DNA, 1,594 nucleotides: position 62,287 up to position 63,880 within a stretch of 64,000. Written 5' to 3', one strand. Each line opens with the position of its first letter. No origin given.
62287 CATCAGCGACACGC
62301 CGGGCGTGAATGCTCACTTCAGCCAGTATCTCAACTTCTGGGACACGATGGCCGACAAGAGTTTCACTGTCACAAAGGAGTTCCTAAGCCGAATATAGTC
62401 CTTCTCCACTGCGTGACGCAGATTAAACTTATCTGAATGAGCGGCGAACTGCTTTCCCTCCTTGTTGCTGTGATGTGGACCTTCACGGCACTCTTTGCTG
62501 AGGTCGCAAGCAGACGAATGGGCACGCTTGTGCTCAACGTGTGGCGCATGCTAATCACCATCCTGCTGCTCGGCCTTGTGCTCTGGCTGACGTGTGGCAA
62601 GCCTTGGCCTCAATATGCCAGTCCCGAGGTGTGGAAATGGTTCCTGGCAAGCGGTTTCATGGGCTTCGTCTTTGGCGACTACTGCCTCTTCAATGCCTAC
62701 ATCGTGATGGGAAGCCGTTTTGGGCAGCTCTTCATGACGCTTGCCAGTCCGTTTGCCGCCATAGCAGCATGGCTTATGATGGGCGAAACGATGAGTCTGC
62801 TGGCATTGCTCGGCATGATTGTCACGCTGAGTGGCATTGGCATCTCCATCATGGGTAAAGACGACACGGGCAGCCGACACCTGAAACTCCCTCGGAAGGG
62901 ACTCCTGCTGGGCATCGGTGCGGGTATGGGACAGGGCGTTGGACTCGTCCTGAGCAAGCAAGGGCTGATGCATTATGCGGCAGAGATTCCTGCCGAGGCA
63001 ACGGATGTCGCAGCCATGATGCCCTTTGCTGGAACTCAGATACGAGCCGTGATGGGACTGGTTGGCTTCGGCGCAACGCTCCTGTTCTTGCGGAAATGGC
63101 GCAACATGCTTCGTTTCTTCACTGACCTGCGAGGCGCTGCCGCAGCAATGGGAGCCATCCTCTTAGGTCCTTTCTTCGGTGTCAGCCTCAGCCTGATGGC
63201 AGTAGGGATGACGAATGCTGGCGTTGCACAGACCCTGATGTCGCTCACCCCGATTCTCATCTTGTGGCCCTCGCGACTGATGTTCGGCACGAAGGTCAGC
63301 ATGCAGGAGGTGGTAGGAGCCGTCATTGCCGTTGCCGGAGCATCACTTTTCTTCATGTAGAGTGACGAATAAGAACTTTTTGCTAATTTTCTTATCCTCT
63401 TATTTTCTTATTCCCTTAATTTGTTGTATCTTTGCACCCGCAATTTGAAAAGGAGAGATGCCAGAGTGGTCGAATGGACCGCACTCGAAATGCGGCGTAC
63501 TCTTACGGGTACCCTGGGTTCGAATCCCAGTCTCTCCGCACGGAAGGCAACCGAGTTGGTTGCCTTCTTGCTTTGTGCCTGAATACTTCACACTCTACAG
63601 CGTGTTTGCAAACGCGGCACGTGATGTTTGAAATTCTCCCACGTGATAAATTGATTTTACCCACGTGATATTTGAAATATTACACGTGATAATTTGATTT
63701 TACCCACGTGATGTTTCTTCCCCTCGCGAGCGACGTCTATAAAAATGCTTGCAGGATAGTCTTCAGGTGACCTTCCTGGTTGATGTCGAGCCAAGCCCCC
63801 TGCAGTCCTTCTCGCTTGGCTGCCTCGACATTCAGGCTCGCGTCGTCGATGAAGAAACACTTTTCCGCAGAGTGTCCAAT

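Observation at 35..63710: Dispersed intergenic arrays of 21-22-bp phased units built on a CACGTG palindrome (nine loci in 64 kb)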

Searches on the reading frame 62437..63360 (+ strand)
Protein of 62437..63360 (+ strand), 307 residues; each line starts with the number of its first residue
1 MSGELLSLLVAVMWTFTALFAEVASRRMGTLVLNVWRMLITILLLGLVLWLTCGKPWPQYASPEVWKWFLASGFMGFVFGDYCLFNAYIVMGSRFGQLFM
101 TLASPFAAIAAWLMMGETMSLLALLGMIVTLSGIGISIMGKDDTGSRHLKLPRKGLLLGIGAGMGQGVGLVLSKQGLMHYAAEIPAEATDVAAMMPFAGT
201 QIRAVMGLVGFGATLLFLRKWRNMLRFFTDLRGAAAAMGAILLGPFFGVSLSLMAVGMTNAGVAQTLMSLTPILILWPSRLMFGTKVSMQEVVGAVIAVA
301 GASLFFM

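Call 21: search_protein_families(library=pfam, proteins=[window:62437-63360:+])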
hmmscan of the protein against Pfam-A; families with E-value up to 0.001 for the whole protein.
window:62437-63360:+ (307 aa): 1 family
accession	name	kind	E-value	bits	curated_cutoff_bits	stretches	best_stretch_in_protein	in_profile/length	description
PF00892.27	EamA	-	1.3e-23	84.2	28.2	2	2-137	2-133/135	EamA-like transporter family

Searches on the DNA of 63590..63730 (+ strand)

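Call 59: search_dna_similar(query=window:63590-63730:+, collection=plasmids, mode=distant, max_evalue=0.01)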
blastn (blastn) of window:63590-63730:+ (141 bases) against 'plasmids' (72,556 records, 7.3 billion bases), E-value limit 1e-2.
No match.

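Call 60: search_dna_similar(query=window:63590-63730:+, collection=phages, mode=distant, max_evalue=0.01)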
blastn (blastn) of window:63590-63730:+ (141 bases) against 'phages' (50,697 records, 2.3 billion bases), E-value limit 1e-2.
No match.
